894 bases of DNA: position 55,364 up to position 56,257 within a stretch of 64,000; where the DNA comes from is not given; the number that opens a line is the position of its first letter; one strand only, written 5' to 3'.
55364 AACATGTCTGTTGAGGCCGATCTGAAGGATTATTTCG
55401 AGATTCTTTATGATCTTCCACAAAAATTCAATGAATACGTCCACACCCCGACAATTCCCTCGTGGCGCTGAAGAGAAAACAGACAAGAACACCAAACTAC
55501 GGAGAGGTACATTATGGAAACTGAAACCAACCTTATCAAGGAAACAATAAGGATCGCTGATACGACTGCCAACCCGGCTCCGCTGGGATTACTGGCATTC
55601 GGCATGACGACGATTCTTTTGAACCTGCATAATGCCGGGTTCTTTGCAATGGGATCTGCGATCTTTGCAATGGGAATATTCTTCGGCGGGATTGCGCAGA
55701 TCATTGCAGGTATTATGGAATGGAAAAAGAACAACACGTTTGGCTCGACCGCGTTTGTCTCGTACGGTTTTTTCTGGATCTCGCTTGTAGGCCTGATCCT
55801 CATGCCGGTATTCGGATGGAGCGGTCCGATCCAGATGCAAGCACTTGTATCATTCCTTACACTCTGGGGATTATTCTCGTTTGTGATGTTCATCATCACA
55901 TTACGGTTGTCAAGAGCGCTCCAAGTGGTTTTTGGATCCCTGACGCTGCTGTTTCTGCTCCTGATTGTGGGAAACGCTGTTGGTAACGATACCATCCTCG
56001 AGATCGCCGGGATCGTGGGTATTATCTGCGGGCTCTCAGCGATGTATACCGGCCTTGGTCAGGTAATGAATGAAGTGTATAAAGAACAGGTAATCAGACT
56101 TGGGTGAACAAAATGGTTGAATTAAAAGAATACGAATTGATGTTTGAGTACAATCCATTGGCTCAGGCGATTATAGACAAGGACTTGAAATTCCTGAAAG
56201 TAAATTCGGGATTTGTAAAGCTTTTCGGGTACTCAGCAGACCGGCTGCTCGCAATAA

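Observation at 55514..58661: Acetate-channel gene translationally coupled to a soluble PAS chemoreceptor, CheW and a receiver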

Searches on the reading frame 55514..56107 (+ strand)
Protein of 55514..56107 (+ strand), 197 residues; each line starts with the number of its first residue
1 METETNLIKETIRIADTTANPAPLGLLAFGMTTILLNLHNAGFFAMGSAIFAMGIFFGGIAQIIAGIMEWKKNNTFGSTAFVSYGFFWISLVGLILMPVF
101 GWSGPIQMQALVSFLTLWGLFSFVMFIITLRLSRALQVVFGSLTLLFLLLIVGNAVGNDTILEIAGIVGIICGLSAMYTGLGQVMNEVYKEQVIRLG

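Call 3: search_protein_families(library=pfam, proteins=[window:55514-56107:+], max_evalue=0.01)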
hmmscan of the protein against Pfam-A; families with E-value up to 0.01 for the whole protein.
window:55514-56107:+ (197 aa): 2 families
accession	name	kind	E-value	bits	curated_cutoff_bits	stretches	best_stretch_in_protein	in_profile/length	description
PF01184.24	Gpr1_Fun34_YaaH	-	6.5e-38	130.9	25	1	17-187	16-193/207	GPR1/FUN34/yaaH family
PF07695.17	7TMR-DISM_7TM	-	0.0082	16.5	29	1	81-185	38-146/205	7TM diverse intracellular signalling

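Call 15: find_homologous_proteins(query=window:55514-56107:+)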
Query window:55514-56107:+ (197 aa): 7999 proteins with E <= 0.001 among 8000 candidates; the best 120 are listed.
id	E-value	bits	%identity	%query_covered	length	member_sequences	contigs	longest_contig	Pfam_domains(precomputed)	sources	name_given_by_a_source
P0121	3.7e-117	407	99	100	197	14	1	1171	PF01184.25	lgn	-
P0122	4.8e-107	374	89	100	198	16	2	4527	PF01184.25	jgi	jgi:hypothetical protein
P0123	1.2e-106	373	88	100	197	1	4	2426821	PF01184.25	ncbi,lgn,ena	-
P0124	1.7e-104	366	87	100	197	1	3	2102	PF01184.25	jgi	jgi:succinate-acetate transporter protein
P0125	9.7e-104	363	89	100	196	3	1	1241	PF01184.25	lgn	-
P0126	1.6e-103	362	86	100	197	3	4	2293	PF01184.25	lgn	-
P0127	1.6e-103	362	87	99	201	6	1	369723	PF01184.25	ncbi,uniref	ncbi:acetate uptake transporter [Methanoregula sp.]|uniref:acetate uptake transporter n=1 Tax=Methan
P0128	2.8e-103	362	87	100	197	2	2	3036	PF01184.25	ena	-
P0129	2.2e-102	359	87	99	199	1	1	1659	PF01184.25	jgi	jgi:hypothetical protein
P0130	6.3e-102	357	86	100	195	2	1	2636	PF01184.25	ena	-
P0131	9.8e-102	357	84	100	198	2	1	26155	PF01184.25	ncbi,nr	ncbi:MAG TPA: acetate uptake transporter [Methanoregula sp.]|nr:acetate uptake transporter [Methanor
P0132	1.4e-101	356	86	99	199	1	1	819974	PF01184.25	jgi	jgi:hypothetical protein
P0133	1.5e-101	356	83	100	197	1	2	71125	PF01184.25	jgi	jgi:succinate-acetate transporter protein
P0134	2.2e-101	355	86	99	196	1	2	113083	PF01184.25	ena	-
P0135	2.3e-101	355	86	99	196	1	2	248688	PF01184.25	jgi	-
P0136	8.7e-101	353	82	100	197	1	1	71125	PF01184.25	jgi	jgi:succinate-acetate transporter protein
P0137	1.6e-100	353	83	100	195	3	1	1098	PF01184.25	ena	-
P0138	5.8e-100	351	84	100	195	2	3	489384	PF01184.25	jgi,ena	-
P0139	9.1e-100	350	87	99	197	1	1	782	PF01184.25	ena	-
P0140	2.4e-99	349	84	100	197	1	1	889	PF01184.25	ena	-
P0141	3.1e-99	348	84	100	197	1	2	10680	PF01184.25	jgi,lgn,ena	-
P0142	4.6e-99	348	84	100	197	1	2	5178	PF01184.25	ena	-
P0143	6.5e-99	347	84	99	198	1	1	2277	PF01184.25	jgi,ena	-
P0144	7.2e-99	347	87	94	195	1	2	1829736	PF01184.25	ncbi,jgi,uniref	ncbi:MAG: acetate uptake transporter [Methanoregula sp.]|jgi:succinate-acetate transporter protein|u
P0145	8.0e-99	347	87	94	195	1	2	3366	PF01184.25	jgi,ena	-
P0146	1.4e-98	346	85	100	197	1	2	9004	PF01184.25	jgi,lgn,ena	jgi:hypothetical protein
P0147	9.5e-97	340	85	94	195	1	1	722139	PF01184.25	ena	-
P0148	1.5e-96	340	84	100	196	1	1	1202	PF01184.25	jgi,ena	-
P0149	2.3e-96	339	81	100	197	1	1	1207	PF01184.25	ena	-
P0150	4.0e-95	335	81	96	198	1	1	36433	PF01184.25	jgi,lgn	jgi:hypothetical protein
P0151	4.7e-95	335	81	100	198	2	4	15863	PF01184.25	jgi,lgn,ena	jgi:hypothetical protein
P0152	1.2e-94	333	81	96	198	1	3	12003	PF01184.25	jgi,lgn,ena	-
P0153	1.3e-94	333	82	95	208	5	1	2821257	PF01184.25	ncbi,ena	-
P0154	5.5e-94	331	78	100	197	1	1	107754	PF01184.25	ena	-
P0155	1.3e-93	330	78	100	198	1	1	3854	PF01184.25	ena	-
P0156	4.3e-93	328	79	99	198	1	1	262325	PF01184.25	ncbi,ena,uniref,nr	ncbi:MAG: acetate uptake transporter [Methanoregula sp.]|uniref:acetate uptake transporter n=1 Tax=M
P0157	4.3e-93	328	79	99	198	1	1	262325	PF01184.25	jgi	-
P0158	5.4e-93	328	79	99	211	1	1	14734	PF01184.25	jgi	jgi:hypothetical protein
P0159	1.1e-92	327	76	100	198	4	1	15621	PF01184.25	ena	-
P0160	1.4e-92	327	77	99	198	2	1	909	PF01184.25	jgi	-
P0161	1.7e-92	326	79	96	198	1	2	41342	PF01184.25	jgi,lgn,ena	-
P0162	2.1e-92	326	81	97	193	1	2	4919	PF01184.25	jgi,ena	-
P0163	3.0e-92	326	80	100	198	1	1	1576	PF01184.25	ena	-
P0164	1.3e-91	324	79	100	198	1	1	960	PF01184.25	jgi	jgi:succinate-acetate transporter protein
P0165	1.5e-91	323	78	100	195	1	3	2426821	PF01184.25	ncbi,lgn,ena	-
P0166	2.1e-91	323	78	100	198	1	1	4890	PF01184.25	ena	-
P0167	2.5e-91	323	78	99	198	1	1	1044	PF01184.25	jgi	jgi:succinate-acetate transporter protein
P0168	3.9e-90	319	75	100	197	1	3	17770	PF01184.25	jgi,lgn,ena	-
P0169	6.5e-90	318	76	100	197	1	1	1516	PF01184.25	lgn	-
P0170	7.3e-90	318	76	97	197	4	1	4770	PF01184.25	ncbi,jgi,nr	ncbi:MAG: acetate uptake transporter [Methanoregula sp.]|jgi:hypothetical protein|nr:acetate uptake 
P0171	4.7e-89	315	75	100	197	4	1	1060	PF01184.25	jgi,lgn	jgi:succinate-acetate transporter protein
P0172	1.0e-88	314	74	100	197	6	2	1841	PF01184.25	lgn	-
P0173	4.1e-88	312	76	100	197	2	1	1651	PF01184.25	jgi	jgi:uncharacterized protein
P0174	6.3e-88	311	72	99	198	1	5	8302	PF01184.25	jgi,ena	-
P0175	7.4e-88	311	72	99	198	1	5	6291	PF01184.25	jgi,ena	-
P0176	9.5e-88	311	76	100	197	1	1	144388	PF01184.25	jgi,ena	-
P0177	9.6e-88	311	72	99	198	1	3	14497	PF01184.25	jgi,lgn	jgi:uncharacterized protein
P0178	9.7e-88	311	73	100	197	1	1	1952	PF01184.25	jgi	jgi:succinate-acetate transporter protein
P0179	1.1e-87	311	74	100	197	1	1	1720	PF01184.25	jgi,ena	-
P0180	1.1e-87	311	83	91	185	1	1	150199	PF01184.25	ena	-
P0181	1.3e-87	310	74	99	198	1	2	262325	PF01184.25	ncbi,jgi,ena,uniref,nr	ncbi:MAG: acetate uptake transporter [Methanoregula sp.]|jgi:hypothetical protein|uniref:acetate upt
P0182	1.6e-87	310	75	100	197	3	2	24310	PF01184.25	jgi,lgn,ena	jgi:succinate-acetate transporter protein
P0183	1.7e-87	310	76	96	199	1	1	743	PF01184.25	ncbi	-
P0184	1.8e-87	310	72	100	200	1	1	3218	PF01184.25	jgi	jgi:uncharacterized protein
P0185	2.5e-87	310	73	99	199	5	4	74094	PF01184.25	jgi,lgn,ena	-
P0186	3.9e-87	309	75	97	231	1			PF01184.25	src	-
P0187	4.8e-87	309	74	100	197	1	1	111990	PF01184.25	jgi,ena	-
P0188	5.4e-87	308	74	100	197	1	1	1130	PF01184.25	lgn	-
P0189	5.6e-87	308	73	100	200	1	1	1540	PF01184.25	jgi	jgi:succinate-acetate transporter protein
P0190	5.7e-87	308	72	100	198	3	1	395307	PF01184.25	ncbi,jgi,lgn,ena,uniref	ncbi:acetate uptake transporter [Methanoregula sp.]|uniref:acetate uptake transporter n=1 Tax=Methan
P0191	7.7e-87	308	72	99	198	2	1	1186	PF01184.25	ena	-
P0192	8.9e-87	308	78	94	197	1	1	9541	PF01184.25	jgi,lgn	jgi:hypothetical protein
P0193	9.8e-87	308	73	99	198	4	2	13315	PF01184.25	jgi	jgi:uncharacterized protein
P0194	1.0e-86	308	75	98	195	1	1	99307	PF01184.25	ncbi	ncbi:MAG: acetate uptake transporter [Methanoregula sp.]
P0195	1.1e-86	307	71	100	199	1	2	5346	PF01184.25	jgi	jgi:succinate-acetate transporter protein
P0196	1.8e-86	307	72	100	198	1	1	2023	PF01184.25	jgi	jgi:uncharacterized protein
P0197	1.8e-86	307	72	99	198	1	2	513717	PF01184.25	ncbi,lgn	-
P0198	2.0e-86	307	73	99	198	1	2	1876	PF01184.25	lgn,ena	-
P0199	2.0e-86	307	73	99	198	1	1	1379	PF01184.25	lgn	-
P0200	2.1e-86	307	71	99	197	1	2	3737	PF01184.25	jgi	jgi:uncharacterized protein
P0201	2.3e-86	306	74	96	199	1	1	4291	PF01184.25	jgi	jgi:uncharacterized protein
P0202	2.4e-86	306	73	99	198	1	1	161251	PF01184.25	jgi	-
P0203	3.3e-86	306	72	99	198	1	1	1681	PF01184.25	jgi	-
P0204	3.9e-86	306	72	99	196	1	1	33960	PF01184.25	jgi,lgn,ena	-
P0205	4.1e-86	306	77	94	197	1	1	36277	PF01184.25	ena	-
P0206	5.5e-86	305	71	100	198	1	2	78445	PF01184.25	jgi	jgi:uncharacterized protein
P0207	6.6e-86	305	72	99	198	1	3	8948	PF01184.25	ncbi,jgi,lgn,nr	ncbi:MAG: acetate uptake transporter [Methanoregula sp.]|jgi:uncharacterized protein|nr:acetate upta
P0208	8.6e-86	305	75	100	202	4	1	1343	PF01184.25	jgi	jgi:uncharacterized protein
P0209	9.5e-86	304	72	99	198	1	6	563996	PF01184.25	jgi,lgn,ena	-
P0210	9.6e-86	304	73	98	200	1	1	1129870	PF01184.25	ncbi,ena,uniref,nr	ncbi:acetate uptake transporter [uncultured Methanoregula sp.]|uniref:acetate uptake transporter n=1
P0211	1.5e-85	304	70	99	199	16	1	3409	PF01184.25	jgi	-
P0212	1.6e-85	304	70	100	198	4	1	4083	PF01184.25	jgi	jgi:succinate-acetate transporter protein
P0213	1.6e-85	304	71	100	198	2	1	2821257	PF01184.25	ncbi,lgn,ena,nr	nr:acetate uptake transporter [uncultured Methanoregula sp.]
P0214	1.9e-85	303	71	99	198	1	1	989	PF01184.25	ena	-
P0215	1.9e-85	303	78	96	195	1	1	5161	PF01184.25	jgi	jgi:succinate-acetate transporter protein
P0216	2.1e-85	303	70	99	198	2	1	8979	PF01184.25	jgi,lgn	jgi:uncharacterized protein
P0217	2.5e-85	303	71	99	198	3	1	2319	PF01184.25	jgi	-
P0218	2.5e-85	303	75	98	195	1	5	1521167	PF01184.25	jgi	jgi:succinate-acetate transporter protein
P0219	2.7e-85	303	71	99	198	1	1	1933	PF01184.25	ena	-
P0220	2.8e-85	303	75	100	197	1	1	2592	PF01184.25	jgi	jgi:succinate-acetate transporter protein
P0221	2.9e-85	303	73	100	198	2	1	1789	PF01184.25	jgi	jgi:succinate-acetate transporter protein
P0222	3.8e-85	302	72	96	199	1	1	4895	PF01184.25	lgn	-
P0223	4.0e-85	302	72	100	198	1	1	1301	PF01184.25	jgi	jgi:uncharacterized protein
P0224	4.0e-85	302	74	99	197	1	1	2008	PF01184.25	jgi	-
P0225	5.3e-85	302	71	99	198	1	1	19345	PF01184.25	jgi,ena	-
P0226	5.4e-85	302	73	98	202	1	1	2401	PF01184.25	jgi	-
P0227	5.6e-85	302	72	99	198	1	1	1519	PF01184.25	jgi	jgi:uncharacterized protein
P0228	6.6e-85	302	70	99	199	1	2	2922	PF01184.25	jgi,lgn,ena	-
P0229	6.8e-85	302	75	96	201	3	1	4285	PF01184.25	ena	-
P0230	8.2e-85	301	72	100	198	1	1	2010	PF01184.25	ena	-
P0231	8.3e-85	301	70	99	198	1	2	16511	PF01184.25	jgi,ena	jgi:hypothetical protein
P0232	8.6e-85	301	74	99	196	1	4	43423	PF01184.25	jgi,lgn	jgi:hypothetical protein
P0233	1.1e-84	301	72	99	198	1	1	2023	PF01184.25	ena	-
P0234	1.1e-84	301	70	100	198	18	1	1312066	PF01184.25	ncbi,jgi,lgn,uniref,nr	ncbi:acetate uptake transporter [Methanoregula sp. UBA64]|uniref:acetate uptake transporter n=1 Tax=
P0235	1.2e-84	301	70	98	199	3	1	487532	PF01184.25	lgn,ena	-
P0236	1.2e-84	301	73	100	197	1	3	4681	PF01184.25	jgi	jgi:uncharacterized protein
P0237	1.7e-84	300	75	100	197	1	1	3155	PF01184.25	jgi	-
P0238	1.9e-84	300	70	99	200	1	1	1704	PF01184.25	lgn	-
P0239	2.1e-84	300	76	100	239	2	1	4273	PF01184.25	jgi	jgi:succinate-acetate transporter protein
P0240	2.4e-84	300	71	100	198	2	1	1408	PF01184.25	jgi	jgi:hypothetical protein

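Call 18: search_solved_structures(query=window:55514-56107:+, show_alignments=2)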
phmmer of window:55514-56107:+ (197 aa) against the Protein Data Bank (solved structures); distinct sequences matched with E-value up to 0.001: 2.
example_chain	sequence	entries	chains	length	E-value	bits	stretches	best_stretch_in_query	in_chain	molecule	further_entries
5ys3_A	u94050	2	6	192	6.9e-61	208.5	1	18-197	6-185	Succinate-Acetate Permease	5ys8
5zug_A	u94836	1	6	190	2.1e-58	200.4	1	18-197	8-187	Succinate-acetate/proton symporter SatP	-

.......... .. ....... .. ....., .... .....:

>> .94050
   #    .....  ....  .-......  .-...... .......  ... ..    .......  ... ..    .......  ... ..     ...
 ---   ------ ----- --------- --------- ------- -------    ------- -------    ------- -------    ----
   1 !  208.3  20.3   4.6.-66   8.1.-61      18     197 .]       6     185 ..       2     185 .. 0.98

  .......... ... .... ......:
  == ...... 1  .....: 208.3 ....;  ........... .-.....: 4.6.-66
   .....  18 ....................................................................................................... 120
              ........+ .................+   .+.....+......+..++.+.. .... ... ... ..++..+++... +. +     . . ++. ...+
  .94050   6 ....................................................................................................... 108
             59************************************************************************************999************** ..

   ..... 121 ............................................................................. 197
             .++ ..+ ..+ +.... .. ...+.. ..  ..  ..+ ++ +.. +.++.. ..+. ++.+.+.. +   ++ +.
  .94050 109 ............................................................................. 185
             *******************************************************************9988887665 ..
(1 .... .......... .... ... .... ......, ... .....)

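Call 20: find_related_loci(query=window:55514-56107:+, collection=metagenome_contigs, flank=4000)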
Query window:55514-56107:+ (197 aa) in metagenome_contigs; peptide patterns used: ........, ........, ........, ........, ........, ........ (x = any residue, [..] = any of these).
599 stretches matched a pattern (row limit reached: there are more); 421 encode a relative of the query (tblastn E <= 1e-3); the best 80 are kept; 80 distinct loci.
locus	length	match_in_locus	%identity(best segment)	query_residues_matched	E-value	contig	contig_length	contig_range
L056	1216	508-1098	87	1-197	2e-122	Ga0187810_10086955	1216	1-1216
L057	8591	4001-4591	88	1-197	5e-109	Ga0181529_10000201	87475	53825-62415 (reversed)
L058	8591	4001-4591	88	1-197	5e-109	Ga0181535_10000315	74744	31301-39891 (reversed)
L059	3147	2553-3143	88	1-197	1e-108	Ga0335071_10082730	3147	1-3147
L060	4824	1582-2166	87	3-197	1e-106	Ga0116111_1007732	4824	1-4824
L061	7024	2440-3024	86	3-197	2e-104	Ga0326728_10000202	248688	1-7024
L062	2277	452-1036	84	3-197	9e-105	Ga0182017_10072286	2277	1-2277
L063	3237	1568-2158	86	1-197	4e-102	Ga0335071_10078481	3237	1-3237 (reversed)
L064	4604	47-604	86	12-197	1e-99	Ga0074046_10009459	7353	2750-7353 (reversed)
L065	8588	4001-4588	72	1-196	8e-93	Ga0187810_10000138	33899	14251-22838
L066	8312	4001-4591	74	1-197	2e-90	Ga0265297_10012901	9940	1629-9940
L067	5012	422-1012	75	1-197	6e-90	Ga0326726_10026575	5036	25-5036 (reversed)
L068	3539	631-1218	72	2-197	2e-90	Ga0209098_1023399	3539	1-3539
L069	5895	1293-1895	74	1-197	2e-89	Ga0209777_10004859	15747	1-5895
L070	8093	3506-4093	72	2-197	2e-89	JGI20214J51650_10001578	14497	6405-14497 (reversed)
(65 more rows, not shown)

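Call 30: find_encoding_contigs(protein=P0153, flank=6000, max_places=2)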
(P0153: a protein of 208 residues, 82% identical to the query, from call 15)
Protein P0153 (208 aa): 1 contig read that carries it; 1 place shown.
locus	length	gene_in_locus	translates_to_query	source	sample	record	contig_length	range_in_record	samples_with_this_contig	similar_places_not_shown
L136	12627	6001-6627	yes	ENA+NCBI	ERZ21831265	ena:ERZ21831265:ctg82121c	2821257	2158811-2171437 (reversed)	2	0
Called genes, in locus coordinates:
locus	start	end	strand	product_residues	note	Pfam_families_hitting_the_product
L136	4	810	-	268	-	PF00072:Response_reg, PF14598:PAS_11 (weak), PF08447:PAS_3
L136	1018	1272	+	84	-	-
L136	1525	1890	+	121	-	PF02537:CRCB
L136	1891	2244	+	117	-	PF02537:CRCB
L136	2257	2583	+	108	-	PF02641:DUF190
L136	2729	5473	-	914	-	PF08448:PAS_4 (weak), PF13426:PAS_9 (weak), PF00989:PAS (weak), PF08447:PAS_3 (weak), PF00989:PAS, PF08447:PAS_3, PF13426:PAS_9, PF02518:HATPase_c, +3 more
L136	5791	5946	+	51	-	-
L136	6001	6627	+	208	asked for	PF01184:Gpr1_Fun34_YaaH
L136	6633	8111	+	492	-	PF13188:PAS_8 (faint), PF06103:DUF948 (faint), PF00015:MCPsignal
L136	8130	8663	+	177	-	PF01584:CheW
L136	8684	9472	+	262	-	PF00072:Response_reg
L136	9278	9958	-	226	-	-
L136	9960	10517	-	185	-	-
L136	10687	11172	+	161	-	PF09394:Inhibitor_I42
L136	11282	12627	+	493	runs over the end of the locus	PF00324:AA_permease, PF13520:AA_permease_2, PF13906:AA_permease_C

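Call 31: find_encoding_contigs(protein=P0213, flank=6000, max_places=2)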
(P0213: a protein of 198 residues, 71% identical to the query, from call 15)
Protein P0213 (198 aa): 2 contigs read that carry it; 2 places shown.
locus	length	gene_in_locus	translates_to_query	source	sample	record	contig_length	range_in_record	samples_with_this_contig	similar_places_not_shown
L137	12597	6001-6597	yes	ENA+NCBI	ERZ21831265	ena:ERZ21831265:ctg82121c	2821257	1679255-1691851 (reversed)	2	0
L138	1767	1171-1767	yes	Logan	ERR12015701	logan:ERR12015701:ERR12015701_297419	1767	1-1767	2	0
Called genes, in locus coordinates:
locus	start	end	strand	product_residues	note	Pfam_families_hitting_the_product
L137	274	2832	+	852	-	PF00072:Response_reg, PF13188:PAS_8, PF00989:PAS, PF08448:PAS_4, PF08447:PAS_3, PF13426:PAS_9, PF00989:PAS, PF08448:PAS_4, +3 more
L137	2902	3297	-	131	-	PF00072:Response_reg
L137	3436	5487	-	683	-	PF13188:PAS_8 (faint), PF08447:PAS_3, PF08448:PAS_4, PF13426:PAS_9 (weak), PF00989:PAS (weak), PF08448:PAS_4 (weak), PF13426:PAS_9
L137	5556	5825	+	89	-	-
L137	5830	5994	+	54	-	-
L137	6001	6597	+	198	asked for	PF01184:Gpr1_Fun34_YaaH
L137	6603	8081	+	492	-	PF08448:PAS_4 (weak), PF13426:PAS_9 (faint), PF06103:DUF948 (faint), PF00015:MCPsignal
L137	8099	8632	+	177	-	PF01584:CheW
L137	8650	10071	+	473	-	PF00072:Response_reg, PF00989:PAS (weak), PF13426:PAS_9 (weak), PF08447:PAS_3, PF02518:HATPase_c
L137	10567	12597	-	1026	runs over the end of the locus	PF00072:Response_reg, PF24161:CCDC39 (weak)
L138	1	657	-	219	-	?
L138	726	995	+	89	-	-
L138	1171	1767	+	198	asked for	PF01184:Gpr1_Fun34_YaaH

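Call 48: search_protein_families(library=ncbifam, proteins=[window:55514-56107:+], max_evalue=0.001)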
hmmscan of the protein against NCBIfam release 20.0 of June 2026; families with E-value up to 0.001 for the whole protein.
window:55514-56107:+ (197 aa): 2 families
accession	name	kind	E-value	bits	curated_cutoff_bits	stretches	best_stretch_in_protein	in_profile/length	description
NF038013.1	AceTr_1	equivalog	1.3e-75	253.3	50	1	20-194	1-175/176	acetate uptake transporter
NF007941.0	PRK10659.1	equivalog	4.1e-69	232.3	297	1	17-196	5-184/188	acetate uptake transporter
